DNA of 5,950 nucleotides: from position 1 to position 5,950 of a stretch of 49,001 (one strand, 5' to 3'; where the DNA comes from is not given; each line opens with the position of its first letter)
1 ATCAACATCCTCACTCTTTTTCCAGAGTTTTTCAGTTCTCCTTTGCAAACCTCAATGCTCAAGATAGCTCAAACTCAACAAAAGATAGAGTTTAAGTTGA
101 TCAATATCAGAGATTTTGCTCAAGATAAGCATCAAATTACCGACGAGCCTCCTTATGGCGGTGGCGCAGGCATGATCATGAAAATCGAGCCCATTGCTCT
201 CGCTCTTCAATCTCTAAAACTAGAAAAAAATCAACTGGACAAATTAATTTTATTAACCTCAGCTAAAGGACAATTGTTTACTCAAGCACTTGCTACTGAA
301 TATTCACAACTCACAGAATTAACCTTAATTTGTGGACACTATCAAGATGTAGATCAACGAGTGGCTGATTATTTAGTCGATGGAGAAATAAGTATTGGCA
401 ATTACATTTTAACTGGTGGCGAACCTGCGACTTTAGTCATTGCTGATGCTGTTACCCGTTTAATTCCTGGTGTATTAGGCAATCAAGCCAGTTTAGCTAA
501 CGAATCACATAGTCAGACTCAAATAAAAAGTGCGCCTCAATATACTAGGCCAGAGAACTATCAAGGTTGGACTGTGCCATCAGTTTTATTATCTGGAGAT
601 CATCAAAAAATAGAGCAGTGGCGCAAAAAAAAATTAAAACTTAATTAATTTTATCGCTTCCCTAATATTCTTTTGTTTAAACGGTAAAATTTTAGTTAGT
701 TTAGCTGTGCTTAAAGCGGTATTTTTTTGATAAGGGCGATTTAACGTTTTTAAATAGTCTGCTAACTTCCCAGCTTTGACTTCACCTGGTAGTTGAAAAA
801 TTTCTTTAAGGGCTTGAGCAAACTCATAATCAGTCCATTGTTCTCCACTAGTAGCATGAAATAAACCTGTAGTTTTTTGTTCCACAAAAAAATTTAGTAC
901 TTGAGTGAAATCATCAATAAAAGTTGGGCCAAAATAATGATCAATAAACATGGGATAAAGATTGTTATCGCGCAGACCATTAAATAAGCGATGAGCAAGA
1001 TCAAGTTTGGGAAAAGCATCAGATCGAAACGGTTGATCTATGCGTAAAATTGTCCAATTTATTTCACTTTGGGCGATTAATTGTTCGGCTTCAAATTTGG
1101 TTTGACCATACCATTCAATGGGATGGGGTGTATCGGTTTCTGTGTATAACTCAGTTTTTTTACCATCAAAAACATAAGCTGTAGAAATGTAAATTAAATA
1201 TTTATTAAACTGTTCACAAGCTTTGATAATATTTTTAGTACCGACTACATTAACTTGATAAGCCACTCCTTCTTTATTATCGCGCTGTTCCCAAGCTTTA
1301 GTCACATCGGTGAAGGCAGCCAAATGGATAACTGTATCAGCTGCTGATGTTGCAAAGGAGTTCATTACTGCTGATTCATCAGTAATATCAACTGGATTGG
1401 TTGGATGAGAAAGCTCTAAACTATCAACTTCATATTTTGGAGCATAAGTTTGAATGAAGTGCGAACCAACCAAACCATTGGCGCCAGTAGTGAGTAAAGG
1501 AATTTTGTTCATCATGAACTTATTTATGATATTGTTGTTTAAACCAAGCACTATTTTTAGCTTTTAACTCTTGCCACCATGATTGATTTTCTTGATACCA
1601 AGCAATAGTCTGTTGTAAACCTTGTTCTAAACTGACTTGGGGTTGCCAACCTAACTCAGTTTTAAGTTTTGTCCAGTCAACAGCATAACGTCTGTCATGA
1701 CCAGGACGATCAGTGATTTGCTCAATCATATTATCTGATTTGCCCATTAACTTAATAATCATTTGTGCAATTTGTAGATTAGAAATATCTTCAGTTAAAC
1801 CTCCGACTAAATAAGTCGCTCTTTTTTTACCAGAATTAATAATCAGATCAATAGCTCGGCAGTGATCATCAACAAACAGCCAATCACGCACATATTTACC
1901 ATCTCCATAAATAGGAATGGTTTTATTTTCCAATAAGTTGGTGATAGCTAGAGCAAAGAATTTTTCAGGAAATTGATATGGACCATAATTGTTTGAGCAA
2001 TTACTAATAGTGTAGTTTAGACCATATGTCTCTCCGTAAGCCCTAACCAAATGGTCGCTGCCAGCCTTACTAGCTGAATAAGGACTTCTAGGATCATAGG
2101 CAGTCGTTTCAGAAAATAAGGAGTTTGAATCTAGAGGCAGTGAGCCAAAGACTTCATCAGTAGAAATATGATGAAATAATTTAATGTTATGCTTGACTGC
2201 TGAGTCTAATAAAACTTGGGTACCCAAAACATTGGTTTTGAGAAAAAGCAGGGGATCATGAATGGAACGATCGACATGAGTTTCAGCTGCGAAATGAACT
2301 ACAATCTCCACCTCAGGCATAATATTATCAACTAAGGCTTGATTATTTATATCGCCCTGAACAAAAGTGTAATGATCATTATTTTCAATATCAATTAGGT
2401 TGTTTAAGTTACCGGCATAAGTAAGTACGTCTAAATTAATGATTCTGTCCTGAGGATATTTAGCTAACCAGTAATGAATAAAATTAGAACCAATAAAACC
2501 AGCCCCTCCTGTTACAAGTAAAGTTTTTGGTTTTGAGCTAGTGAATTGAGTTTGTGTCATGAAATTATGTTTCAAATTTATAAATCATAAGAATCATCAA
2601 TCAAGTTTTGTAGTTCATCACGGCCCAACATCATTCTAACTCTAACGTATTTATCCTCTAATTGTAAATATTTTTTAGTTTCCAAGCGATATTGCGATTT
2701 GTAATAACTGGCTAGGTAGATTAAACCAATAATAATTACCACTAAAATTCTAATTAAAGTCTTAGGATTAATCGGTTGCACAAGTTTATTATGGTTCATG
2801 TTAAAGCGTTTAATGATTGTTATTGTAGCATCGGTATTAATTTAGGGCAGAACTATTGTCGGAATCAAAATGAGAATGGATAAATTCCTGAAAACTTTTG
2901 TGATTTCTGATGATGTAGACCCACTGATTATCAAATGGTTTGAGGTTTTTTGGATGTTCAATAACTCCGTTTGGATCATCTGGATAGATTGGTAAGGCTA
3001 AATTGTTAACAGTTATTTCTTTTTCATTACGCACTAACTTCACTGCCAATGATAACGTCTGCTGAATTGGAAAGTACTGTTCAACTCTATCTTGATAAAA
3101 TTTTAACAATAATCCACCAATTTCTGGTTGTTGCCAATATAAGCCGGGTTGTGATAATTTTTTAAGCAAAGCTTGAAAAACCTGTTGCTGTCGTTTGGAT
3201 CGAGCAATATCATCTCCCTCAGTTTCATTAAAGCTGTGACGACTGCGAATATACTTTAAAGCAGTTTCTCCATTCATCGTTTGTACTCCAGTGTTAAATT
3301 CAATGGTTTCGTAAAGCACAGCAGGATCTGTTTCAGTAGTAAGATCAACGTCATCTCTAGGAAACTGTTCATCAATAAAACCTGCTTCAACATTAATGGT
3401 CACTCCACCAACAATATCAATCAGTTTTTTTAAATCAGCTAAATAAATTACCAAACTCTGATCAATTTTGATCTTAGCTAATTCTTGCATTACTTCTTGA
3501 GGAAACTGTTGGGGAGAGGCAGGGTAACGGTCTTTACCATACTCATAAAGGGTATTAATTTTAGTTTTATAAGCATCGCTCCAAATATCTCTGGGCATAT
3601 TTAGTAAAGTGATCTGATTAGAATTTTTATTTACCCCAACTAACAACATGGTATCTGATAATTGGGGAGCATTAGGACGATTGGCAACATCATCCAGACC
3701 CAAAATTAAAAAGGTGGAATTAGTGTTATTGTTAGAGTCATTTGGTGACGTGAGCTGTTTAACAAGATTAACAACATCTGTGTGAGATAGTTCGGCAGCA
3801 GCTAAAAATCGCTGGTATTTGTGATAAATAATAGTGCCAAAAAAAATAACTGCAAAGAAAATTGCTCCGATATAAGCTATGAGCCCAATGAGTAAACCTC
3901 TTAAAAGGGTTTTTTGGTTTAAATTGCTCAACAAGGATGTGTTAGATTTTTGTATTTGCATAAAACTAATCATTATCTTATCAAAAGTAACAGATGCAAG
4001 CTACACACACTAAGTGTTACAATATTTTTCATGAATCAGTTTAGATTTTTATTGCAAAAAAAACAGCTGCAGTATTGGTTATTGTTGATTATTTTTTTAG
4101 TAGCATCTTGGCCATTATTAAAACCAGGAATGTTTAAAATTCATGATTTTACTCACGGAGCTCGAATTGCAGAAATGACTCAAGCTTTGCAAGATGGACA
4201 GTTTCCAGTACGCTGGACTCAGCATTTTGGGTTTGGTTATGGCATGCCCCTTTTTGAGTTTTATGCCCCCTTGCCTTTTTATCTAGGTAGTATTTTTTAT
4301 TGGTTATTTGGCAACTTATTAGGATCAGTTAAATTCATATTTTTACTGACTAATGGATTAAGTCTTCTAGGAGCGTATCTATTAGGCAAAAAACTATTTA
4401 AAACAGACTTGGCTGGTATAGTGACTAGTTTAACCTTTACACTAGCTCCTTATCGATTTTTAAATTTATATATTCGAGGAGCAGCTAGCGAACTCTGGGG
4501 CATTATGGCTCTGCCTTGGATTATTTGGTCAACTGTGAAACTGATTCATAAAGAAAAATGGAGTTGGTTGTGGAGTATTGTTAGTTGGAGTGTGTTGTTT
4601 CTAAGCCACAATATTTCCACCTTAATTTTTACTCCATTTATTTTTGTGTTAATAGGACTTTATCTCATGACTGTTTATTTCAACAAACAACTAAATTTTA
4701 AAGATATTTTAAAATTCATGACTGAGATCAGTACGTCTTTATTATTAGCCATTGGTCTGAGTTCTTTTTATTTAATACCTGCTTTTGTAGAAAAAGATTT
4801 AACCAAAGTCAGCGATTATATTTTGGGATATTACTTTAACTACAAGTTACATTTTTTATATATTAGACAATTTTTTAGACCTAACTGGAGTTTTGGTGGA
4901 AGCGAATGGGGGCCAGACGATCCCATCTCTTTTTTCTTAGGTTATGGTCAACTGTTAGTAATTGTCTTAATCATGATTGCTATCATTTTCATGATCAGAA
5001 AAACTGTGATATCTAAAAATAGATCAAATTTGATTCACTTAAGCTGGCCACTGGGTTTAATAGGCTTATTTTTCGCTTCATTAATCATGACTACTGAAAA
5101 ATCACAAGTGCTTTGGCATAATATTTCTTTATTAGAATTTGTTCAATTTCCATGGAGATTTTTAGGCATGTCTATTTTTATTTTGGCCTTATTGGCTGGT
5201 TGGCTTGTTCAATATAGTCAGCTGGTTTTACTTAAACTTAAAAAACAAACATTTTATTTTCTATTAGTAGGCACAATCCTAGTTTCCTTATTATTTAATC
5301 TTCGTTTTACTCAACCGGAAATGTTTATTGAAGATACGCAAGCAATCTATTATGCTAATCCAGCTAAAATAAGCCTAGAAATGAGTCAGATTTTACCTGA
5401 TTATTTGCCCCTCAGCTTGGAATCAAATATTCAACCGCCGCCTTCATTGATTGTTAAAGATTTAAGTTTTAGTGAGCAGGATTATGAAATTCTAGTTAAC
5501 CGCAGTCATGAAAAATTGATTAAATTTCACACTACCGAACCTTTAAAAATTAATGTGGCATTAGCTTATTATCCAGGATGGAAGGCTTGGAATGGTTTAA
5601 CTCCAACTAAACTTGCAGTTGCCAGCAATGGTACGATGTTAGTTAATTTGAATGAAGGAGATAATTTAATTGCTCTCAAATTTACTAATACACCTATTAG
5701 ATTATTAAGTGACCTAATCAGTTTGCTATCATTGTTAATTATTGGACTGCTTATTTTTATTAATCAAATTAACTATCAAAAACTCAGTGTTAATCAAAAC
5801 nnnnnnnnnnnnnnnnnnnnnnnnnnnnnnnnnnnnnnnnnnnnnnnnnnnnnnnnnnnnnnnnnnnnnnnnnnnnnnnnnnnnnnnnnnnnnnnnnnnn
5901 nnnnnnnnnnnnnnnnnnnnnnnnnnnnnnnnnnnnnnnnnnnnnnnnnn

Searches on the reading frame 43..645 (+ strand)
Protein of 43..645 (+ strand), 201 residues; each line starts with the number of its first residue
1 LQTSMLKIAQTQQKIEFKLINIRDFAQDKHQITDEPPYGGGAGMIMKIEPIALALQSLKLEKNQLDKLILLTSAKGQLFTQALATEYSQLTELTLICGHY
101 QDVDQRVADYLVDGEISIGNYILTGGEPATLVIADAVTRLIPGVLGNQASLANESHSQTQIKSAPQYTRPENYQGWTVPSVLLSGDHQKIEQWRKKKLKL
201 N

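Call 32: search_protein_families(library=pfam, proteins=[window:43-645:+], max_evalue=0.001)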
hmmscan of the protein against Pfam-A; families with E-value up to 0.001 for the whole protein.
window:43-645:+ (201 aa): 1 family
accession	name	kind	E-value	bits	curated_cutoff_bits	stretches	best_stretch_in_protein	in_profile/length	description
PF01746.26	tRNA_m1G_MT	-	2.7e-51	174.5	27.3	1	9-197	4-185/195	tRNA (Guanine-1)-methyltransferase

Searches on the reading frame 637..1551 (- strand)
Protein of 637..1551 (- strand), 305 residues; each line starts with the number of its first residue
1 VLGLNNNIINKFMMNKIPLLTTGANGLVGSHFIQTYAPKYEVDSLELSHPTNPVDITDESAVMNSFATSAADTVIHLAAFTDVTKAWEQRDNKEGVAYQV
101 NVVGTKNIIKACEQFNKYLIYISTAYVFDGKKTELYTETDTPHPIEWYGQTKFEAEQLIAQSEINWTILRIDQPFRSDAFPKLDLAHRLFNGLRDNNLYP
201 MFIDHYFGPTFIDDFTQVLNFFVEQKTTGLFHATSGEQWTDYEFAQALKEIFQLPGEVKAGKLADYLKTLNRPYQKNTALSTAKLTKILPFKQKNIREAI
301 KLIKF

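Call 32: search_protein_families(library=pfam, proteins=[window:637-1551:-], max_evalue=0.001)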
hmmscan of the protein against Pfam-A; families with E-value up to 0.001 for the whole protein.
window:637-1551:- (305 aa): 7 families
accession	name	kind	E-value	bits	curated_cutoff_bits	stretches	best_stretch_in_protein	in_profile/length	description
PF04321.23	RmlD_sub_bind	-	1.1e-50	172.8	27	1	19-301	3-279/287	RmlD substrate binding domain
PF01370.27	Epimerase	-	3.9e-18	66.2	20.9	1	20-170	2-168/240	NAD dependent epimerase/dehydratase family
PF01073.25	3Beta_HSD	-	3.3e-13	49.8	22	1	51-162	49-160/280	3-beta hydroxysteroid dehydrogenase/isomerase family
PF16363.11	GDP_Man_Dehyd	-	6.9e-13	49.2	27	1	54-160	59-165/332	GDP-mannose 4,6 dehydratase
PF07993.18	NAD_binding_4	-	1.8e-11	44.1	20.1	1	68-171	86-204/258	Male sterility protein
PF13460.12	NAD_binding_10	-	1e-06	29.2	27.2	1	55-171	47-143/184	NAD(P)H-binding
PF02719.21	Polysacc_synt_2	-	1.1e-06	28.5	20.2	1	54-124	61-128/293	Polysaccharide biosynthesis protein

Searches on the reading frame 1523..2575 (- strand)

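Call 32: search_protein_families(library=pfam, proteins=[window:1523-2575:-], max_evalue=0.001)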
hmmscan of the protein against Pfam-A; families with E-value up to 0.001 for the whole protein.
window:1523-2575:- (351 aa): 7 families
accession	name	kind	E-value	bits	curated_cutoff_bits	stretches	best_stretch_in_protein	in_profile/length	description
PF16363.11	GDP_Man_Dehyd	-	4.7e-80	270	27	1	20-323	1-332/332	GDP-mannose 4,6 dehydratase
PF01370.27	Epimerase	-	2.2e-61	207.8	20.9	1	20-258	2-240/240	NAD dependent epimerase/dehydratase family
PF01073.25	3Beta_HSD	-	4.7e-19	68.9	22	1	20-237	1-220/280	3-beta hydroxysteroid dehydrogenase/isomerase family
PF02719.21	Polysacc_synt_2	-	3.4e-16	59.7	20.2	1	19-141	1-130/293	Polysaccharide biosynthesis protein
PF07993.18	NAD_binding_4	-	6.5e-15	55.4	20.1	1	21-195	1-206/258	Male sterility protein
PF04321.23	RmlD_sub_bind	-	9e-13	48.4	27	1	18-184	2-143/287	RmlD substrate binding domain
PF13460.12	NAD_binding_10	-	5.6e-05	23.5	27.2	1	25-190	3-140/184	NAD(P)H-binding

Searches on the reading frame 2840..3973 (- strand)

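Call 32: search_protein_families(library=pfam, proteins=[window:2840-3973:-], max_evalue=0.001)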
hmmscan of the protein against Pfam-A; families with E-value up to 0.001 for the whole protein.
window:2840-3973:- (378 aa): 1 family
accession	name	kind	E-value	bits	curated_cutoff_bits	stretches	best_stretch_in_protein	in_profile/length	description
PF03816.19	LytR_cpsA_psr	-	1.6e-29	103.4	24.6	1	106-274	2-149/150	LytR_cpsA_psr family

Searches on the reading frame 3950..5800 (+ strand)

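Call 5: search_protein_families(library=pfam, proteins=[window:3950-5800:+], max_evalue=10)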
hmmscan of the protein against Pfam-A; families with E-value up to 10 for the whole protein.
window:3950-5800:+ (617 aa): 6 families
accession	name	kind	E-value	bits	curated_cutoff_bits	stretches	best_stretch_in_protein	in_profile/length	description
PF10131.15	PTPS_related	-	1.1e-08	34.5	26.4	1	102-461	1-317/621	6-pyruvoyl-tetrahydropterin synthase related domain; membrane protein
PF13231.12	PMT_2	-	8.1e-06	26.6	26.1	1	106-237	3-132/160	Dolichyl-phosphate-mannose-protein mannosyltransferase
PF11847.13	GT-C_AftD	-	0.01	14.3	26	1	136-216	84-160/661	Alpha-(1->3)-arabinofuranosyltransferase, N-terminal GT-C domain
PF09586.16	YfhO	-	0.14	10.9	28.5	2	534-581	779-826/835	Bacterial membrane protein YfhO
PF25353.1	PH_2nd_LRR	-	0.19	11.8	27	1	259-283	46-70/165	Second PH domain in LRR-containing protein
PF19218.5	CoV_NSP3_C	-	6.9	5.9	25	0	203-276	52-123/459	Coronavirus replicase NSP3, C-terminal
